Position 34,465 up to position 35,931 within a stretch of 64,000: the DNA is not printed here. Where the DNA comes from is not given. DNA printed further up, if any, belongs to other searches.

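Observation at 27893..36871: Plant-type GDP-L-galactose module (GME + VTC2-like HxHxQ phosphorylase) wired to fucokinase-like kinases and cytidylyltransferase-fold domains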

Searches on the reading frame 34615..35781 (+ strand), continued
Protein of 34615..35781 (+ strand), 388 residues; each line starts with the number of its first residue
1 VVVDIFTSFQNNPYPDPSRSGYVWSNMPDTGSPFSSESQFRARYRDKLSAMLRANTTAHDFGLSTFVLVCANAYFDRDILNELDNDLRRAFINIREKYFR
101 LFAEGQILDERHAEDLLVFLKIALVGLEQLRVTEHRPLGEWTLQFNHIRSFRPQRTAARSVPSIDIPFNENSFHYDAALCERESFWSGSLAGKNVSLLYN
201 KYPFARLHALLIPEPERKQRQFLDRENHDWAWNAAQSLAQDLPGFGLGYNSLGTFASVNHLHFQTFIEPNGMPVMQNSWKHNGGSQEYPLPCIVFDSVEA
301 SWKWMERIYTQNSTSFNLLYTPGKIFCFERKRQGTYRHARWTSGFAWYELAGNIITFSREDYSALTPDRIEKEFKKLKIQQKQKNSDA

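Call 20: find_related_loci(query=A1, collection=genome_contigs, flank=10000)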
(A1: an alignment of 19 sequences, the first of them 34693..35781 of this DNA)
Query A1 (362 aa) in genome_contigs; peptide patterns used: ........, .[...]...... (x = any residue, [..] = any of these).
292 stretches matched a pattern; 184 encode a relative of the query (tblastn E <= 1e-3); the best 80 are kept; 80 distinct loci.
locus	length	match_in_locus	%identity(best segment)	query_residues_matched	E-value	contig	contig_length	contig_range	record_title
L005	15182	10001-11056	88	2-353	0e+0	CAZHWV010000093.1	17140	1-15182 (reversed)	MAG TPA_asm: uncultured Anaerolinea sp. isolate SRP272421_co3_646 genome assembly, contig: NODE_8418_length_17140_cov_6.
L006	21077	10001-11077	86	4-362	0e+0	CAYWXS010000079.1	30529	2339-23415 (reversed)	MAG TPA_asm: uncultured Anaerolinea sp. isolate SRP284006_co1_157 genome assembly, contig: NODE_2276_length_30529_cov_10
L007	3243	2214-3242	86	1-343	0e+0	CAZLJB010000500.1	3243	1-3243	MAG TPA_asm: uncultured Anaerolinea sp. isolate binchicken_co2_73 genome assembly, contig: NODE_40207_length_3243_cov_5.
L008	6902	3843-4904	75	4-357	0e+0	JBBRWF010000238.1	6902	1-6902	MAG: Anaerolineales bacterium isolate La4_concoct.061 La4_concoct.061_K_1871401_L_6902_cov_8.0001, whole genome shotgun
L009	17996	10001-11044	74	6-351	0e+0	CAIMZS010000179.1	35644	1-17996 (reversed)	MAG: uncultured Anaerolineae bacterium isolate Umea1p4_bin-235 genome assembly, contig: bin-235:179/662, whole genome sh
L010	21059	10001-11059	73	8-360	1e-178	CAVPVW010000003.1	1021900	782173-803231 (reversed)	MAG: uncultured Chloroflexia bacterium isolate MFD00032.bin.2.128 genome assembly, contig: contig_25596, whole genome sh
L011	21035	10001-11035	61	8-352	2e-149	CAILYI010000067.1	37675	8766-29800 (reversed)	MAG: uncultured Anaerolineae bacterium isolate Day6-6_bin-243 genome assembly, contig: bin-243:067/311, whole genome sho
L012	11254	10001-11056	61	8-353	2e-148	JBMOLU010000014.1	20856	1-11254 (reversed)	MAG: Chloroflexota bacterium isolate Betzabe_MAG032 MAG032_14, whole genome shotgun sequence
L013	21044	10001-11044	61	8-355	7e-147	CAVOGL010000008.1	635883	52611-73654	MAG: uncultured Chloroflexia bacterium isolate MFD09964.bin.2.169 genome assembly, contig: contig_236, whole genome shot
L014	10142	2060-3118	58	8-360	2e-145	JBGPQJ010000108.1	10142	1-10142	MAG: Anaerolineae bacterium isolate OBJ1_062018_150_35 k141_1875355_length_10142_cov_28.3648, whole genome shotgun seque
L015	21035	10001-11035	60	8-352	1e-144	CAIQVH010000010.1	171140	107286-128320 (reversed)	MAG: uncultured Anaerolineae bacterium isolate LaPlata-b_bin-3056 genome assembly, contig: bin-3056:10/38, whole genome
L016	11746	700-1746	46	1-359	2e-109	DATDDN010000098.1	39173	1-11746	MAG TPA_asm: Gallionellaceae bacterium isolate SMAG_U175 k141_115252, whole genome shotgun sequence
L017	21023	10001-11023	49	2-351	1e-108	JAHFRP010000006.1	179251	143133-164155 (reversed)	MAG: Sulfuricella sp. isolate nzgw577 NODE_25_length_179252_cov_23.078786, whole genome shotgun sequence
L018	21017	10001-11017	48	7-353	1e-108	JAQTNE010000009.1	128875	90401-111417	MAG: Sulfuricella sp. isolate STA_57 NODE_290_length_128875_cov_23.831508_Sandtown_A, whole genome shotgun sequence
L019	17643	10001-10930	51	40-351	1e-105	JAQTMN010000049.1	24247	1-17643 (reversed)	MAG: Sulfuricella sp. isolate STA_41 NODE_3886_length_24247_cov_19.015381_Sandtown_A, whole genome shotgun sequence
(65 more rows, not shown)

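Call 22: find_encoding_contigs(protein=P0013, flank=10000, max_places=1)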
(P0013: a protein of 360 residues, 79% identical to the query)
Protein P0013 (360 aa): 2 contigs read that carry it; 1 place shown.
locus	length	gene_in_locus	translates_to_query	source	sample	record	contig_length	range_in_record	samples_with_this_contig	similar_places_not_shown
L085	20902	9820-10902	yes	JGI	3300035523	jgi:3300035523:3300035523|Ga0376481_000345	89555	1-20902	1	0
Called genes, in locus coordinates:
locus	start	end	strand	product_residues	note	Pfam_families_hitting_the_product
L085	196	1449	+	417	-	PF04055:Radical_SAM, PF13186:SPASM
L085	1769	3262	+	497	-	PF00005:ABC_tran, PF13175:AAA_15 (faint), PF09818:ABC_ATPase (faint), PF13304:AAA_21 (faint), PF00005:ABC_tran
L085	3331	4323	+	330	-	PF02653:BPD_transp_2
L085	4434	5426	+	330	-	PF00532:Peripla_BP_1, PF13407:Peripla_BP_4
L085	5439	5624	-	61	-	-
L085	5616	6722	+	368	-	PF01467:CTP_transf_like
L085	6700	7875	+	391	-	PF00356:LacI, PF00532:Peripla_BP_1, PF13407:Peripla_BP_4, PF13377:Peripla_BP_3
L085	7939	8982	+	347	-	PF01073:3Beta_HSD, PF01370:Epimerase, PF05368:NmrA, PF13460:NAD_binding_10 (weak), PF16363:GDP_Man_Dehyd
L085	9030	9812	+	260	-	-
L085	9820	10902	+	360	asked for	PF26217:GDPGP1_N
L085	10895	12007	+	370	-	PF01467:CTP_transf_like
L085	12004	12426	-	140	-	PF00903:Glyoxalase, PF13669:Glyoxalase_4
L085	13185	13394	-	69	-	-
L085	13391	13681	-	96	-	-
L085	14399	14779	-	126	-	PF01042:Ribonuc_L-PSP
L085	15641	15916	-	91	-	-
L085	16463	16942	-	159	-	-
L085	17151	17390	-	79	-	-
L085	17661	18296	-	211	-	PF01209:Ubie_methyltran, PF13489:Methyltransf_23, PF13847:Methyltransf_31, PF08241:Methyltransf_11, PF08242:Methyltransf_12, PF13649:Methyltransf_25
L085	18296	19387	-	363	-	PF03734:YkuD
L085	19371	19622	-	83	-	PF11666:DUF2933 (weak)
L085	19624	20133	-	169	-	PF00355:Rieske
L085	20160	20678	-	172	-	-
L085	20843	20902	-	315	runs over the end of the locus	PF03734:YkuD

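Call 23: find_encoding_contigs(protein=P0015, flank=10000, max_places=1)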
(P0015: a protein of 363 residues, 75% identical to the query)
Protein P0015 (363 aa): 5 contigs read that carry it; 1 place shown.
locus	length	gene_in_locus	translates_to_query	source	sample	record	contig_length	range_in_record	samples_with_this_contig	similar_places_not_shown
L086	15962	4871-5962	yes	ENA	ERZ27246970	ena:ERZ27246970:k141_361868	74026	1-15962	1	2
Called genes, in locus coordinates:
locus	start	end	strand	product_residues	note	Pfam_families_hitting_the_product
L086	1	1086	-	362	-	?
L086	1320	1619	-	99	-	-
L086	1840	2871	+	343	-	PF00356:LacI, PF00532:Peripla_BP_1, PF13407:Peripla_BP_4, PF13377:Peripla_BP_3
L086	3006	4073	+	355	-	PF01073:3Beta_HSD, PF01370:Epimerase, PF05368:NmrA, PF13460:NAD_binding_10 (weak), PF16363:GDP_Man_Dehyd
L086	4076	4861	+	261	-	-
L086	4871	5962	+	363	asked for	PF26217:GDPGP1_N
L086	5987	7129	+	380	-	PF01467:CTP_transf_like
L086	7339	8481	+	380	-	PF01467:CTP_transf_like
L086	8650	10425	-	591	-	PF07881:Fucose_iso_N1, PF07882:Fucose_iso_N2, PF02952:Fucose_iso_C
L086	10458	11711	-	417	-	PF01208:URO-D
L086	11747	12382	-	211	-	PF02607:B12-binding_2, PF02310:B12-binding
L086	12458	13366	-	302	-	PF00528:BPD_transp_1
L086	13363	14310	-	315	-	PF00528:BPD_transp_1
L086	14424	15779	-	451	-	PF01547:SBP_bac_1, PF13416:SBP_bac_8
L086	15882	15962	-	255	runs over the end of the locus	PF02633:Creatininase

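Call 24: find_encoding_contigs(protein=P0023, flank=10000, max_places=1)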
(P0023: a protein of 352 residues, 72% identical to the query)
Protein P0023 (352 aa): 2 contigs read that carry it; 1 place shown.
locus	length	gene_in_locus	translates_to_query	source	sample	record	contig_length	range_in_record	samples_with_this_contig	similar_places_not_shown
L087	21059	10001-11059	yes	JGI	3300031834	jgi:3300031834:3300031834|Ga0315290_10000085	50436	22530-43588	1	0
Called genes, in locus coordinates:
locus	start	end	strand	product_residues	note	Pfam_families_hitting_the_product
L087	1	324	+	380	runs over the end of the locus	PF01590:GAF, PF13185:GAF_2, PF13492:GAF_3 (weak), PF00990:GGDEF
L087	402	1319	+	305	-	PF00781:DAGK_cat, PF19279:YegS_C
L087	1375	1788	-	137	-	-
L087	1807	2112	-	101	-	PF08003:Methyltransf_9 (weak), PF13489:Methyltransf_23, PF13847:Methyltransf_31 (weak), PF08241:Methyltransf_11 (weak), PF08242:Methyltransf_12, PF13649:Methyltransf_25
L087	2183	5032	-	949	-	PF00133:tRNA-synt_1, PF09334:tRNA-synt_1g, PF13603:tRNA-synt_1_2, PF00133:tRNA-synt_1, PF08264:Anticodon_1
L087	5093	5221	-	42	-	-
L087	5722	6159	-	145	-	-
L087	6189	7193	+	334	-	PF00356:LacI, PF00532:Peripla_BP_1, PF13407:Peripla_BP_4, PF13377:Peripla_BP_3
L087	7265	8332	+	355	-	PF01073:3Beta_HSD, PF01370:Epimerase, PF05368:NmrA, PF13460:NAD_binding_10 (weak), PF16363:GDP_Man_Dehyd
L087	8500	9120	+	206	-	-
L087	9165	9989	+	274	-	PF01467:CTP_transf_like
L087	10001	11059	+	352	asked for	PF26217:GDPGP1_N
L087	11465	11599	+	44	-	-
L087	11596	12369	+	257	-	PF08220:HTH_DeoR, PF08279:HTH_11 (weak), PF09339:HTH_IclR (weak), PF13412:HTH_24 (weak), PF00455:DeoRC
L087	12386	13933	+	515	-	PF00005:ABC_tran, PF13304:AAA_21 (faint), PF00005:ABC_tran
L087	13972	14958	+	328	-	PF02653:BPD_transp_2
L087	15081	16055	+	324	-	PF13377:Peripla_BP_3 (faint), PF00532:Peripla_BP_1, PF13407:Peripla_BP_4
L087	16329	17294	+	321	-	PF01370:Epimerase, PF16363:GDP_Man_Dehyd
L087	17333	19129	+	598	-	PF07881:Fucose_iso_N1, PF07882:Fucose_iso_N2, PF02952:Fucose_iso_C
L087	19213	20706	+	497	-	PF00370:FGGY_N, PF02782:FGGY_C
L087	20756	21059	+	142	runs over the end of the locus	PF05025:RbsD_FucU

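Call 25: find_encoding_contigs(protein=P0047, flank=10000, max_places=1)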
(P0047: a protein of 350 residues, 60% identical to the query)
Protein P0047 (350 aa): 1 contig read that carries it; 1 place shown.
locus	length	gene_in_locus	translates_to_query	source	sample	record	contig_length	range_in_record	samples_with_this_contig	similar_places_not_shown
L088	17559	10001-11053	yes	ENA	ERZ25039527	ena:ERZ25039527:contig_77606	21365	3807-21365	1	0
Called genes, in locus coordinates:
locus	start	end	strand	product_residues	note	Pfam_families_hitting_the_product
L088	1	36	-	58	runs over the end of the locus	PF18885:DUF5648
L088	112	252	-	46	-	-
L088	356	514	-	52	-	-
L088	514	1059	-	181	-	-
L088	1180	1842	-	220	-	-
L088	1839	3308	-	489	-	-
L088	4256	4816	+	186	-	PF02706:Wzz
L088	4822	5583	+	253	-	-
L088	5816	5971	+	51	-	PF01408:GFO_IDH_MocA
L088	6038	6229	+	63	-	PF22691:Thiolase_C_1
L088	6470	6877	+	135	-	PF12172:zf-ChsH2, PF01796:OB_ChsH2_C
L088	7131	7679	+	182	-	PF00356:LacI, PF00532:Peripla_BP_1, PF13407:Peripla_BP_4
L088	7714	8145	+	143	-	PF00532:Peripla_BP_1, PF13377:Peripla_BP_3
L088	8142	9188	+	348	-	PF01073:3Beta_HSD, PF01370:Epimerase, PF05368:NmrA (weak), PF16363:GDP_Man_Dehyd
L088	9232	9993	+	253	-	-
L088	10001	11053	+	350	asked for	PF26217:GDPGP1_N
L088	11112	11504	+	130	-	PF05025:RbsD_FucU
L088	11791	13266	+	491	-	PF01120:Alpha_L_fucos, PF16757:Fucosidase_C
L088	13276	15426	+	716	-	PF02837:Glyco_hydro_2_N (weak), PF00703:Glyco_hydro_2, PF02836:Glyco_hydro_2_C, PF16355:DUF4982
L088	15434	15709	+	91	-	PF18565:Glyco_hydro2_C5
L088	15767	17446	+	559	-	PF00150:Cellulase (weak)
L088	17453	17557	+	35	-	?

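Call 38: search_solved_structures(query=A1, max_evalue=10, show_alignments=2)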
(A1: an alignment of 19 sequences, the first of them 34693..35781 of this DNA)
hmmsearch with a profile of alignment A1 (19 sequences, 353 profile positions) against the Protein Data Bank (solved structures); distinct sequences matched with E-value up to 10: 4.
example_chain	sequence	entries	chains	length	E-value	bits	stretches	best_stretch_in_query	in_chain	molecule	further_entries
4zgl_A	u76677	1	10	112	0.016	17.3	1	155-237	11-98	Uncharacterized HIT-like protein HP_0404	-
4i5t_A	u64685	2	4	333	0.13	14.3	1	166-212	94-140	5',5'''-P-1,P-4-tetraphosphate phosphorylase 2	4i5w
4i5v_A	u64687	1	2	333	0.26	13.4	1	166-210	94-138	5',5'''-P-1,P-4-tetraphosphate phosphorylase 2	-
8qhc_D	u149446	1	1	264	0.43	12.7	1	279-322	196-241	E3 ubiquitin--protein ligase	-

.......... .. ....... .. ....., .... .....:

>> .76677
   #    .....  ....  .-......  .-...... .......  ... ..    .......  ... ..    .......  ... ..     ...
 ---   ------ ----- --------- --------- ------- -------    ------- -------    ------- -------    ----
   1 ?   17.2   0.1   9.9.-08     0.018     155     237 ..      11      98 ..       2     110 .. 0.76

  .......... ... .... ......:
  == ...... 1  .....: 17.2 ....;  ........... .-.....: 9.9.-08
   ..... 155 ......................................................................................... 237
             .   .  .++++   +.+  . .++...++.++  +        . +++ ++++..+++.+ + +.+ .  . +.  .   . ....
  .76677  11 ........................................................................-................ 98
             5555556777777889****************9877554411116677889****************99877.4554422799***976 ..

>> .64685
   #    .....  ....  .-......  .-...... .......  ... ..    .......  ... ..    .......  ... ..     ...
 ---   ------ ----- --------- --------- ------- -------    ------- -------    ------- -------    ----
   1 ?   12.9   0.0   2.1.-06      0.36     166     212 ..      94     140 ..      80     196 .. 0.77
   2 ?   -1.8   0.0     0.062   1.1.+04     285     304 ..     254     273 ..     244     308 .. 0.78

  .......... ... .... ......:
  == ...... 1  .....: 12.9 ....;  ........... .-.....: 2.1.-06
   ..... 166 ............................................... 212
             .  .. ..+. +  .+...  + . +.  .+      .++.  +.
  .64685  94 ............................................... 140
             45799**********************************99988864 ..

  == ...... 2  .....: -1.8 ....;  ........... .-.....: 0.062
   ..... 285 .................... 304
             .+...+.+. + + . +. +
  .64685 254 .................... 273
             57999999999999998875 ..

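Call 44: predict_structure(alignment_id=A1)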
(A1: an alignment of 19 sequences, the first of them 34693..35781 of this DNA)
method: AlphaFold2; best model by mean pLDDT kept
length: 362 residues; sequences in the alignment: 19
mean_pLDDT: 78.0   pTM: 0.78
mean pLDDT of the five models: 78.0, 74.2, 73.9, 73.2, 71.3
residues with pLDDT >= 90: 132; 70-90: 129; 50-70: 56; < 50: 45
segments of 3 or more residues with pLDDT < 50: 1-4, 126-129, 255-260, 313-331, 351-362
pLDDT, mean of each block of 10 residues (from residue 1): 62 91 85 84 88 92 92 84 76 82 78 65 57 77 85 88 93 79 91 94 96 91 85 87 81 51 75 97 94 95 79 44 35 64 64 38 33
secondary structure, 60 per line:
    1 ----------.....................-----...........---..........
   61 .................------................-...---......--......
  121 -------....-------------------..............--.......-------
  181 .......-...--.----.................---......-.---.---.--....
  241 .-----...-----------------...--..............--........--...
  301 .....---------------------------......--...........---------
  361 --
elements in order: H11-31 H37-47 H51-77 H84-99 E107-112 E115-120 H128-131 H151-157 E158-164 E167-173 E181-187 H199-215 E219-224 E237-241 E267-269 H272-285 E288-295 E298-305 H333-338 H341-351

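Call 48: fold_search(model_id=the predicted structure, library=pdb)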
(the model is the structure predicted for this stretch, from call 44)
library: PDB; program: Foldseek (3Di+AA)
matches with E <= 10: 311; with E <= 0.001: 7
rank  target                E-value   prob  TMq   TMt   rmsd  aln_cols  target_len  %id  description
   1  4i5v_B                5.7e-08  1.00  0.35  0.41  11.1       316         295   17  Crystal structure of yeast Ap4A phosphorylase Apa2 in complex with Ap4A (released 2013-05-08)
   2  4i5w_A                1.0e-07  1.00  0.30  0.36  13.0       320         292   15  Crystal structure of yeast Ap4A phosphorylase Apa2 in complex with AMP (released 2013-05-08)
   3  4i5t_B                1.1e-07  1.00  0.35  0.41  11.5       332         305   17  Crystal structure of yeast Ap4A phosphorylase Apa2 (released 2013-05-08)
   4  4i5t_A                1.2e-07  1.00  0.35  0.40  11.6       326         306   17  Crystal structure of yeast Ap4A phosphorylase Apa2 (released 2013-05-08)
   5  4i5w_B                4.7e-07  1.00  0.33  0.40  11.3       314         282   18  Crystal structure of yeast Ap4A phosphorylase Apa2 in complex with AMP (released 2013-05-08)
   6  4i5v_A                5.6e-07  1.00  0.37  0.43  11.7       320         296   18  Crystal structure of yeast Ap4A phosphorylase Apa2 in complex with Ap4A (released 2013-05-08)
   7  4qvu                  6.7e-04  1.00  0.27  0.40  10.7       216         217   14  Crystal structure of a DUF4931 family protein (BCE0241) from Bacillus cereus ATCC 10987 at 2.65 A resolution (released 2014-08-06)
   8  6cvr_A                3.2e-02  0.94  0.20  0.36   4.2       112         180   18  Human Aprataxin (Aptx) S242N bound to RNA-DNA, AMP and Zn product complex (released 2018-07-04)
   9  6cvt_A                3.8e-02  0.90  0.19  0.35   4.4       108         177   20  Human Aprataxin (Aptx) V263G bound to RNA-DNA, AMP and Zn product complex (released 2018-07-04)
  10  6cvp_A                5.1e-02  0.89  0.18  0.33   3.9        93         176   20  Human Aprataxin (Aptx) R199H bound to RNA-DNA, AMP and Zn product complex (released 2018-07-04)
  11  6cvt_B                6.9e-02  0.84  0.19  0.35   4.2       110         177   20  Human Aprataxin (Aptx) V263G bound to RNA-DNA, AMP and Zn product complex (released 2018-07-04)
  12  6cvp_B                9.7e-02  0.82  0.18  0.33   3.6        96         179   20  Human Aprataxin (Aptx) R199H bound to RNA-DNA, AMP and Zn product complex (released 2018-07-04)
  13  4zxs_C                1.5e-01  0.10  0.10  0.17  13.7       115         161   11  HSV-1 nuclear egress complex (released 2015-11-11)
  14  8g6d_G                2.5e-01  0.08  0.09  0.17  14.7       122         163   11  HSV-1 Nuclear Egress Complex (SUP; UL31-R229L) (released 2024-01-10)
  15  8qn5_C                3.3e-01  0.02  0.10  0.09  19.4       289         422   12  M. tuberculosis salicylate synthase MbtI in complex with methyl-AMT (new crystal form) (released 2023-11-15)
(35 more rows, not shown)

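Call 70: search_protein_families(library=ncbifam, proteins=[L087:9165-9989:+, L003:7747-9180:+, L088:11112-11504:+], max_evalue=0.00001)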
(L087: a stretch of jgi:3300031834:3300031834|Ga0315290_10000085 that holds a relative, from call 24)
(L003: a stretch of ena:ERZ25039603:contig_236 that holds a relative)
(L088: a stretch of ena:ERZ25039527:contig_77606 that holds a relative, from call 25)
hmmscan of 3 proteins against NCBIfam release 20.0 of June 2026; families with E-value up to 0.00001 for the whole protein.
L087:9165-9989:+ (274 aa): 6 families
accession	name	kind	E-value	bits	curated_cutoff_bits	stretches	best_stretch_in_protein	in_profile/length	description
TIGR02199.1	rfaE_dom_II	equivalog_domain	2.8e-21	75.9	181.5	2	135-204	6-77/144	D-glycero-beta-D-manno-heptose 1-phosphate adenylyltransferase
NF008454.0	PRK11316.1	equivalog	5.1e-16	58.3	521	1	134-199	334-401/475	bifunctional D-glycero-beta-D-manno-heptose-7-phosphate kinase/D-glycero-beta-D-manno-heptose 1-phosphate adenylyltransferase HldE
TIGR00125.1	cyt_tran_rel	domain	2.6e-15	56.3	27.7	1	142-206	2-64/65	adenylyltransferase/cytidyltransferase family protein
TIGR01518.1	g3p_cytidyltrns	equivalog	3.1e-15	56.4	165.4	1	142-237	1-93/125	glycerol-3-phosphate cytidylyltransferase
NF001985.0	PRK00777.1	subfamily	4.1e-13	49.7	104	1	139-196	4-60/157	pantetheine-phosphate adenylyltransferase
NF041124.1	CoaD_Thcocales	equivalog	2.8e-07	30.6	290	0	2-41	5-45/156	phosphopantetheine adenylyltransferase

L003:7747-9180:+ (477 aa): 0 families

L088:11112-11504:+ (130 aa): 2 families
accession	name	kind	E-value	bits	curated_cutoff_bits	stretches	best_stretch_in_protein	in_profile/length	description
NF011949.0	PRK15420.1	equivalog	2.2e-32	112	141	1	3-129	19-139/140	L-fucose mutarotase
NF008761.0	PRK11797.1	equivalog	3e-10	40.5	93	1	3-129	17-138/139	D-ribose pyranase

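Call 71: search_protein_representatives(alignment_id=A1)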
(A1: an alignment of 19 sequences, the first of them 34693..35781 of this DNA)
Query: 19 sequences, 353 profile positions. Proteins with E-value up to 0.001 (for the whole library): 1039; up to 1e-10: 382; up to 1e-30: 154. The best 150 are listed.
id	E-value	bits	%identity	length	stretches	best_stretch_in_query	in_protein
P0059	4.8e-161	552.0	-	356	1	5-350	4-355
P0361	1.3e-119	415.7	-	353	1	4-347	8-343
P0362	1.3e-119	415.7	-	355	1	3-351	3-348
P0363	1.9e-119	415.2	-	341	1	3-348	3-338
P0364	1.4e-118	412.3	-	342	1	1-351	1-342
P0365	9.5e-114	396.4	-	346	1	1-262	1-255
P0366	2.5e-112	391.7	-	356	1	3-350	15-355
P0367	7.2e-111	386.9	-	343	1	4-351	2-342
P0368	1.4e-110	385.9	-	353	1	1-346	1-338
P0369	1.4e-107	376.1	-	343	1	4-351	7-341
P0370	7.3e-105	367.2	-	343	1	2-349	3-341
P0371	1.8e-104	365.9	-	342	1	4-350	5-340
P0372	3.0e-103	361.9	-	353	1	5-345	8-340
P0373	7.6e-103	360.6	-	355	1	5-348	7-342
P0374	1.2e-102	359.9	-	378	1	4-346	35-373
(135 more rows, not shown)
